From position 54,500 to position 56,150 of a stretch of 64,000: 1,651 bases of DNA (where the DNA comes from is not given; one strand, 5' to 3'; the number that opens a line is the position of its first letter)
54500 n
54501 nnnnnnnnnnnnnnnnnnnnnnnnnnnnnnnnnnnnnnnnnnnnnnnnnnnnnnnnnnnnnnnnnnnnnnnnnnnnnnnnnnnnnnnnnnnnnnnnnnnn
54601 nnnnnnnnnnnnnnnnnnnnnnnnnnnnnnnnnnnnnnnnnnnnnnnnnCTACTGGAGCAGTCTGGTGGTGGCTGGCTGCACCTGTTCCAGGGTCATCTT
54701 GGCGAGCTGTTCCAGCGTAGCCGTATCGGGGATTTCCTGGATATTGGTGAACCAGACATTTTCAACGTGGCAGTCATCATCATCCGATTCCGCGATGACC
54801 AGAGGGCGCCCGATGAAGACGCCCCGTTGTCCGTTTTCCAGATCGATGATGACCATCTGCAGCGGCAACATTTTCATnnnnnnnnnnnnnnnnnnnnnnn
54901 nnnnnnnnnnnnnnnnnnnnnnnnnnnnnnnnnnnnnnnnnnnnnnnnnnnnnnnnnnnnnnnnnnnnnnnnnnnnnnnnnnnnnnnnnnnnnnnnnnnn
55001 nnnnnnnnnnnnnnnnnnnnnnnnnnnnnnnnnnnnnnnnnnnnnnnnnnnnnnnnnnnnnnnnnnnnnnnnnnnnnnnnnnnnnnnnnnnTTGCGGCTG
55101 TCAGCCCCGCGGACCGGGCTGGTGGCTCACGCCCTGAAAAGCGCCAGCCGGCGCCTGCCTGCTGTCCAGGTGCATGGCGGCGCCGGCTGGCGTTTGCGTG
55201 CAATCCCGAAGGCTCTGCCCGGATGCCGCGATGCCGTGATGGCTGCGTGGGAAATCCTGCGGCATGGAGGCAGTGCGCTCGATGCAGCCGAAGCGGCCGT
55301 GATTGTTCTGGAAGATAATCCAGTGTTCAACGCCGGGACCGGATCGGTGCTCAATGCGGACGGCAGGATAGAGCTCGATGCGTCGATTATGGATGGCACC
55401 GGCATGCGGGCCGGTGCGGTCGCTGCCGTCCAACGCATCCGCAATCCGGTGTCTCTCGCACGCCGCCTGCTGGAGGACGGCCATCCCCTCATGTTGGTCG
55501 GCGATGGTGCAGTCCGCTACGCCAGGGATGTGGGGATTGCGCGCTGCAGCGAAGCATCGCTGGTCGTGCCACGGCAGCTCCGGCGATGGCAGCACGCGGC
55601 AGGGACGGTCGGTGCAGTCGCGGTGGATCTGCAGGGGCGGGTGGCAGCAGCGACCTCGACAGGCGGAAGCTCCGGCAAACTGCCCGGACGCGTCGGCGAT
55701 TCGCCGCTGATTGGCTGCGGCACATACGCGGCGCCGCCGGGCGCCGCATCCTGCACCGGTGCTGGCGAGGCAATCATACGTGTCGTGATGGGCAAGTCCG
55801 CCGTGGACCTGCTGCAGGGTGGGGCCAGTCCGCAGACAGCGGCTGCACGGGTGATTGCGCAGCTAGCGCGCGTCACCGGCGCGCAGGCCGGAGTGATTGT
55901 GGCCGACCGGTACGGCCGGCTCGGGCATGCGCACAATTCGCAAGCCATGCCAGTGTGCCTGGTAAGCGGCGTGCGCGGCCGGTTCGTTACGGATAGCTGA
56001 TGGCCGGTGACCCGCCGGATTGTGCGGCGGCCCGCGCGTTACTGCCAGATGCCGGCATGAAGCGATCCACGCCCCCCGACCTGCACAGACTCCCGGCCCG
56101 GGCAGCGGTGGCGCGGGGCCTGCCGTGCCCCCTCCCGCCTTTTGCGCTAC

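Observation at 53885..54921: ~1-kb islet: XRE regulator co-transcribed with a CsrA-family protein, convergent with a small acidic orphan ORF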

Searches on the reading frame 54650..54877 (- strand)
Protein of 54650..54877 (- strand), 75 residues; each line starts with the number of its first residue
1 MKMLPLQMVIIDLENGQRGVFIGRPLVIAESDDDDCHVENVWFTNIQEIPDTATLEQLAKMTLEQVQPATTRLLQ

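Call 5: search_protein_families(library=ncbifam, proteins=[window:54650-54877:-], max_evalue=1)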
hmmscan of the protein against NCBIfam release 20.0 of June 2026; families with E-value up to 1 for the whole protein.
window:54650-54877:- (75 aa): 0 families

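Call 6: search_protein_families(library=pfam, proteins=[window:54650-54877:-], max_evalue=1)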
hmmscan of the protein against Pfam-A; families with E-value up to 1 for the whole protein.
window:54650-54877:- (75 aa): 0 families

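Call 7: search_protein_families(library=padloc, proteins=[window:54650-54877:-], max_evalue=1)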
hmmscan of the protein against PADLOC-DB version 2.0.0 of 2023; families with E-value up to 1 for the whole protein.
window:54650-54877:- (75 aa): 0 families

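Call 8: search_protein_families(library=phrogs, proteins=[window:54650-54877:-], max_evalue=1)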
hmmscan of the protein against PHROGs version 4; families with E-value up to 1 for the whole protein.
window:54650-54877:- (75 aa): 0 families

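Call 10: search_solved_structures(query=window:54650-54877:-, max_evalue=10, show_alignments=2)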
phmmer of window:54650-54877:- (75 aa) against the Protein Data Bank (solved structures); distinct sequences matched with E-value up to 10: 3.
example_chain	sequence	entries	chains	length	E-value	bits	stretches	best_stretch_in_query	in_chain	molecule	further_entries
7upp_A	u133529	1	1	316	0.6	13.5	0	31-70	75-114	DHT03 protein A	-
7upp_B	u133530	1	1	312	0.67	13.3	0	29-70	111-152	DHT03 protein B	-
1yvp_A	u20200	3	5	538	0.73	13.2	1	39-70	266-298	60-kDa SS-A/Ro ribonucleoprotein | 60 kDa SS-A/Ro ribonucleoprotein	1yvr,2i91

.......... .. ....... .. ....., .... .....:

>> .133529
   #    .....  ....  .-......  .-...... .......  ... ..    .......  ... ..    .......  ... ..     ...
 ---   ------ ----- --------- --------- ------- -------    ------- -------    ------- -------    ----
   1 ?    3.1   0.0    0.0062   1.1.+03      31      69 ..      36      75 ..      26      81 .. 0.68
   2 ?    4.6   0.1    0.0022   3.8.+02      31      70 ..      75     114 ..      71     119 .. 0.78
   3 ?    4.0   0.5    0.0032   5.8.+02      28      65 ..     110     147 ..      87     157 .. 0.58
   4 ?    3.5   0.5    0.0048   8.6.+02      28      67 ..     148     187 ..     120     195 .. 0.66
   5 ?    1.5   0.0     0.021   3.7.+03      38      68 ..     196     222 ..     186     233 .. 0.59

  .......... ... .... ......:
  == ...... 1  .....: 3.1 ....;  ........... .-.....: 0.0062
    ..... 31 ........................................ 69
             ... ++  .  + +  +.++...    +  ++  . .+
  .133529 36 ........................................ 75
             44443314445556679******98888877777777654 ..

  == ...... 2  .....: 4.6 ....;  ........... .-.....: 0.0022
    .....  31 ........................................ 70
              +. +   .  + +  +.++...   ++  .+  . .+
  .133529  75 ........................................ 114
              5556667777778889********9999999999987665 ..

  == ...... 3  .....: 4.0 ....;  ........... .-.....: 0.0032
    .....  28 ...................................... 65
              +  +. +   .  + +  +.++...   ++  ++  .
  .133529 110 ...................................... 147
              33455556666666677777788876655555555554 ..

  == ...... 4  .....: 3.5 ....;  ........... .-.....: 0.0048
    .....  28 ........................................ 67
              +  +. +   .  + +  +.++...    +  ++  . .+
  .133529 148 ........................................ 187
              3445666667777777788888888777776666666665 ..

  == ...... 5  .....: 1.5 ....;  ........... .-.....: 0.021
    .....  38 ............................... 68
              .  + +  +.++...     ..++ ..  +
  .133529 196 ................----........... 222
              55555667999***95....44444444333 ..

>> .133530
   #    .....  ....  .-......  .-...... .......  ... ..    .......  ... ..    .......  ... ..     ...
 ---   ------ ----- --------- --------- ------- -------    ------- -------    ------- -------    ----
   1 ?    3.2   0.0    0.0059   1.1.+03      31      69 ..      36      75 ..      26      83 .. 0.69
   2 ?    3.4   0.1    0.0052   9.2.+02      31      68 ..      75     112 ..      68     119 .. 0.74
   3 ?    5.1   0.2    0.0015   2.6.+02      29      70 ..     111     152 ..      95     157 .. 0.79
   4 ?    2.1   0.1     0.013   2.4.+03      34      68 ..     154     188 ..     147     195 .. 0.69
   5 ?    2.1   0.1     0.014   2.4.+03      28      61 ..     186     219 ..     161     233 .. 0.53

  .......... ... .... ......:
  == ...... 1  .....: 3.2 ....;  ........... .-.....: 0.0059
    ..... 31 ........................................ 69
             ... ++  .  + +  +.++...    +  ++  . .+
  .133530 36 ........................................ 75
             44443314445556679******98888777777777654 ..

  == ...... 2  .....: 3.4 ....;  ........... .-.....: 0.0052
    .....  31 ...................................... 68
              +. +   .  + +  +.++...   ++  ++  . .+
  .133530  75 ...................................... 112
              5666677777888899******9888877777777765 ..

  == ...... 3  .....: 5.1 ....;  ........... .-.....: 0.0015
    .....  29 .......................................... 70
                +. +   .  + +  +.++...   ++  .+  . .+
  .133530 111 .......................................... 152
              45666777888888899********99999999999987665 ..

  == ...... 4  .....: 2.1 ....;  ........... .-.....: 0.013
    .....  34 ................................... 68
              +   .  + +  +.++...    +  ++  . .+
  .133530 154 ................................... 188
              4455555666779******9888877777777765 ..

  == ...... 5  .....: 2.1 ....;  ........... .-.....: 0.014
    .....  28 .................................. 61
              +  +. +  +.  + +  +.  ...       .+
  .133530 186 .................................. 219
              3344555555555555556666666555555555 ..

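Call 23: find_homologous_proteins(query=window:54650-54877:-, max_evalue=0.001)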
Query window:54650-54877:- (75 aa): 122 proteins with E <= 0.001 among 122 candidates; the best 120 are listed.
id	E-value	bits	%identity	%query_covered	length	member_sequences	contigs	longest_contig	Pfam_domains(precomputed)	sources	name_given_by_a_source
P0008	2.0e-39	149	92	100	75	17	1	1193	-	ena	-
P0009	1.6e-38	147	92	100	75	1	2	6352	-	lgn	-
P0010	1.3e-35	137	89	99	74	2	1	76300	-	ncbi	ncbi:MAG: hypothetical protein ACYDDO_06100, partial [Acidiferrobacterales bacterium]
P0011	3.2e-34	133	83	100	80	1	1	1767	-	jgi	jgi:hypothetical protein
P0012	9.5e-34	132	81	100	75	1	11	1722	-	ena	-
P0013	6.8e-33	129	80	100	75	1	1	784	-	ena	-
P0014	7.1e-33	129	80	100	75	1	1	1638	-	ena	-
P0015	7.8e-31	122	81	100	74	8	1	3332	-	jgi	jgi:hypothetical protein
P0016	1.6e-29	118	79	100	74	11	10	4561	-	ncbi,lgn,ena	-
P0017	6.0e-29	116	76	95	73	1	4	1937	-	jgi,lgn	-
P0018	1.6e-28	115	75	95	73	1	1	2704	-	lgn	-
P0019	2.3e-28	115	76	95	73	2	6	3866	-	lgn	-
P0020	5.8e-28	113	73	100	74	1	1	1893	-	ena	-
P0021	6.5e-28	113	73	97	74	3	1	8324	-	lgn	-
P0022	8.8e-28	113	73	95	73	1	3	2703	-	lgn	-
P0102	2.5e-24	102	65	95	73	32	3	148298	-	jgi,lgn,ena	jgi:hypothetical protein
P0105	3.5e-24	101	73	88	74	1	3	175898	-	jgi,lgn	-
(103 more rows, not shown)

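Call 26: find_encoding_contigs(protein=P0105, flank=5000, max_places=2)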
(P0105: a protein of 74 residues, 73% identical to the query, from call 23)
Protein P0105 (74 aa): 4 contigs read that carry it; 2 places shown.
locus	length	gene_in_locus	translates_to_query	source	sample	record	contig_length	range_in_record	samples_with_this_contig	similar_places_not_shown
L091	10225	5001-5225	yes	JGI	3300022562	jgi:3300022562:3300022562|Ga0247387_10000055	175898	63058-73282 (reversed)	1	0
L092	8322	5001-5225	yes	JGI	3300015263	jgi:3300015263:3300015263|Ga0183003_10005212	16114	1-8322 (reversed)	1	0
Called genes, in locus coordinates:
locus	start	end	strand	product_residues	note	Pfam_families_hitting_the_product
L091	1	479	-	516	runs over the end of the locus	PF20154:LNT_N, PF00795:CN_hydrolase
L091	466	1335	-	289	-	PF21917:NMB0537_N, PF00571:CBS (weak), PF03471:CorC_HlyC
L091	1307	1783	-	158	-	PF02130:YbeY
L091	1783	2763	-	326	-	PF02562:PhoH, PF13245:AAA_19, PF13604:AAA_30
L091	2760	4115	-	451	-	PF00919:UPF0004, PF04055:Radical_SAM, PF01938:TRAM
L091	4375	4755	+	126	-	PF11333:DUF3135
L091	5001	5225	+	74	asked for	-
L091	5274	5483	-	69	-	-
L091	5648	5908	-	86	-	-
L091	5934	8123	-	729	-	PF08497:Radical_SAM_N, PF04055:Radical_SAM, PF11842:DUF3362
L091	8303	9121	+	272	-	PF01435:Peptidase_M48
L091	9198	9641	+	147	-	PF00583:Acetyltransf_1, PF13673:Acetyltransf_10, PF13508:Acetyltransf_7, PF13527:Acetyltransf_9 (faint)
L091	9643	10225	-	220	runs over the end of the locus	PF13489:Methyltransf_23, PF01209:Ubie_methyltran (weak), PF13847:Methyltransf_31, PF08241:Methyltransf_11, PF08242:Methyltransf_12, PF13649:Methyltransf_25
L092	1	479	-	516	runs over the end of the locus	PF20154:LNT_N, PF00795:CN_hydrolase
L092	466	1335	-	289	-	PF21917:NMB0537_N, PF00571:CBS (weak), PF03471:CorC_HlyC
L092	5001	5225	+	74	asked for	-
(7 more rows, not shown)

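Call 27: find_encoding_contigs(protein=P0102, flank=5000, max_places=2)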
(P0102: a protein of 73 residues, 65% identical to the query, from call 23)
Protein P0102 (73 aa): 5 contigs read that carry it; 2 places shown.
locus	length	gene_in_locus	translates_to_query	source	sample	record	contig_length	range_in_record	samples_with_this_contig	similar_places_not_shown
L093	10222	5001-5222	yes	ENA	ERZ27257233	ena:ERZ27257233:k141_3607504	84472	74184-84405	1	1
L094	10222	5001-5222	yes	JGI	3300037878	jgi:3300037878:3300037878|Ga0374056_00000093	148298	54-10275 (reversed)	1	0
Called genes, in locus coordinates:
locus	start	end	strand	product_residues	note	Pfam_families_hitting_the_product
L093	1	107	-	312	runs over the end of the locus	PF01584:CheW, PF00072:Response_reg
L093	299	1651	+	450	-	PF00015:MCPsignal, PF13682:CZB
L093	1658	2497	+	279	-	PF17656:ChapFlgA_N, PF08666:SAF, PF13144:ChapFlgA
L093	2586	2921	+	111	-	PF04316:FlgM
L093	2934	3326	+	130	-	PF05130:FlgN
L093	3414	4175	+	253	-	PF07317:PilZN, PF07238:PilZ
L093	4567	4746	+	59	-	-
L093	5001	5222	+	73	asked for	-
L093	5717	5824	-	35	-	-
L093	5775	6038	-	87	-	-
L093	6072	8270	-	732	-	PF08497:Radical_SAM_N, PF04055:Radical_SAM, PF11842:DUF3362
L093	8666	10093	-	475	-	PF01266:DAO (faint), PF01593:Amino_oxidase, PF13450:NAD_binding_8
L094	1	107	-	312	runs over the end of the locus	PF01584:CheW, PF00072:Response_reg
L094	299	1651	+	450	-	PF00015:MCPsignal, PF13682:CZB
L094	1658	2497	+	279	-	PF17656:ChapFlgA_N, PF08666:SAF, PF13144:ChapFlgA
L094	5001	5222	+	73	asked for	-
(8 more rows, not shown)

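Call 65: predict_structure(alignment_id=A6)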
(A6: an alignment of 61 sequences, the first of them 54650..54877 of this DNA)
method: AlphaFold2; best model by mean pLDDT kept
length: 75 residues; sequences in the alignment: 61
mean_pLDDT: 62.7   pTM: 0.42
mean pLDDT of the five models: 62.7, 61.6, 59.9, 58.9, 57.7
residues with pLDDT >= 90: 0; 70-90: 28; 50-70: 36; < 50: 11
segments of 3 or more residues with pLDDT < 50: 66-75
pLDDT, mean of each block of 10 residues (from residue 1): 69 74 63 54 67 72 52 39
secondary structure, 60 per line:
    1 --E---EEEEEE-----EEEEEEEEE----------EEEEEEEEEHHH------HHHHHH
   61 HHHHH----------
elements in order: E7-12 E18-26 E37-45 H55-65

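Call 77: search_protein_families(library=pfam, alignment_id=A6, max_evalue=1)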
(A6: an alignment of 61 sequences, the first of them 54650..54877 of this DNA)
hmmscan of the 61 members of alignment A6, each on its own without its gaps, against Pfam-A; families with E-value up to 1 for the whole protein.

A. member 1, window:54650-54877:- (75 aa): 0 families

B. families by the number of members that match (of 61 scanned): 2 families
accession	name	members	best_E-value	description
PF03211.19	Pectate_lyase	41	0.0032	Pectate lyase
PF17779.7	NOD2_WH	1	0.2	NOD2 winged helix domain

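Call 81: fold_search(model_id=the predicted structure, library=pdb)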
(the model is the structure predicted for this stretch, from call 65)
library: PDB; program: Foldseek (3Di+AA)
matches with E <= 10: 207; with E <= 0.001: 0
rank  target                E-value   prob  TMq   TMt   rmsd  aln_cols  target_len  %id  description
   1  2h1e_A                1.6e+00  0.13  0.27  0.14   8.5        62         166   13  Tandem chromodomains of budding yeast CHD1 (released 2007-03-27)
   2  5fl7_H                1.7e+00  0.12  0.33  0.25   9.2        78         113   14  Structure of the F1c10 complex from Yarrowia lipolytica ATP synthase (released 2016-06-29)
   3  3ob9_A                2.1e+00  0.08  0.25  0.22   7.8        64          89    8  Structure of the human MSL3 chromo-barrel domain at 2.5 Angstrom resolution (released 2010-10-13)
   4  5ly5                  2.3e+00  0.30  0.36  0.35   5.6        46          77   11  Arcadin-1 from Pyrobaculum calidifontis (released 2017-01-18)
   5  6cp9_A                2.3e+00  0.28  0.38  0.26   4.6        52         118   13  Contact-dependent growth inhibition toxin - immunity protein complex from Klebsiella pneumoniae 342 (released 2019-03-13)
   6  9mw8_A                2.3e+00  0.21  0.36  0.06   6.1        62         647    8  Cryo-EM structure of ancestral Dicer helicase bound to 27-bp dsRNA in post-hydrolysis closed state (released 2025-03-12)
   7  9e3j_E                2.3e+00  0.11  0.32  0.29   6.5        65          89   15  Cryo EM structure of pertussis toxin in complex with neutralizing Fab PERT-171 (released 2025-10-29)
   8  4h75_A                2.6e+00  0.13  0.28  0.12  10.2        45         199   20  Crystal structure of human Spindlin1 in complex with a histone H3K4(me3) peptide (released 2012-10-03)
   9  5aq6                  2.7e+00  0.06  0.26  0.11  12.5        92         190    9  Structure of E. coli ZinT at 1.79 Angstrom (released 2016-01-27)
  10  3ul6_B                2.9e+00  0.28  0.38  0.36   3.7        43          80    7  Saccharum officinarum canecystatin-1 in space group P6422 (released 2012-12-12)
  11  6q0v_C                2.9e+00  0.04  0.22  0.12  14.9        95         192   14  Structure of DDB1-DDA1-DCAF15 complex bound to tasisulam and RBM39 (released 2019-11-13)
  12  3nm7_B                3.3e+00  0.20  0.37  0.38   5.5        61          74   10  Crystal Structure of Borrelia burgdorferi Pur-alpha (released 2010-10-06)
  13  3b0m                  3.3e+00  0.06  0.22  0.06   8.5        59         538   12  M175K mutant of assimilatory nitrite reductase (Nii3) from tobbaco leaf (released 2012-02-22)
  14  6lm2                  3.3e+00  0.06  0.25  0.11  10.3        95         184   10  Crystal structure of Zinc binding protein ZinT from E. coli (released 2020-07-08)
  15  9icz_B                3.3e+00  0.04  0.21  0.08  12.4        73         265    8  C-Methyltransferase SeMT from Saccharopolyspora erythraea (released 2025-12-10)
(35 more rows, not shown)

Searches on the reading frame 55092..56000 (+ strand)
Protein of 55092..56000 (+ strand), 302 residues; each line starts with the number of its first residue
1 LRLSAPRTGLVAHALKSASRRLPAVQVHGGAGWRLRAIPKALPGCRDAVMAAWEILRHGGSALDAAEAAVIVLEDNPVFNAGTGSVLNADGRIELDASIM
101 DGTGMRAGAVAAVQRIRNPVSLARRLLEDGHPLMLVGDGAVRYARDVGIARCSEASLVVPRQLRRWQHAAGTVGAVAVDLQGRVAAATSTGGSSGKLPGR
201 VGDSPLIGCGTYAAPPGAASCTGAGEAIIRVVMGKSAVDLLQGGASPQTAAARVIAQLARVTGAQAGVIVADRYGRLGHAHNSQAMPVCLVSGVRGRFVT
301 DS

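Call 6: search_protein_families(library=pfam, proteins=[window:55092-56000:+], max_evalue=1)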
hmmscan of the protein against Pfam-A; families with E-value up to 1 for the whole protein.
window:55092-56000:+ (302 aa): 1 family
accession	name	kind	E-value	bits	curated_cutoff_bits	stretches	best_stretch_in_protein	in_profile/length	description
PF01112.23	Asparaginase_2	-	3.3e-79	266.7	27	2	23-169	1-150/309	Asparaginase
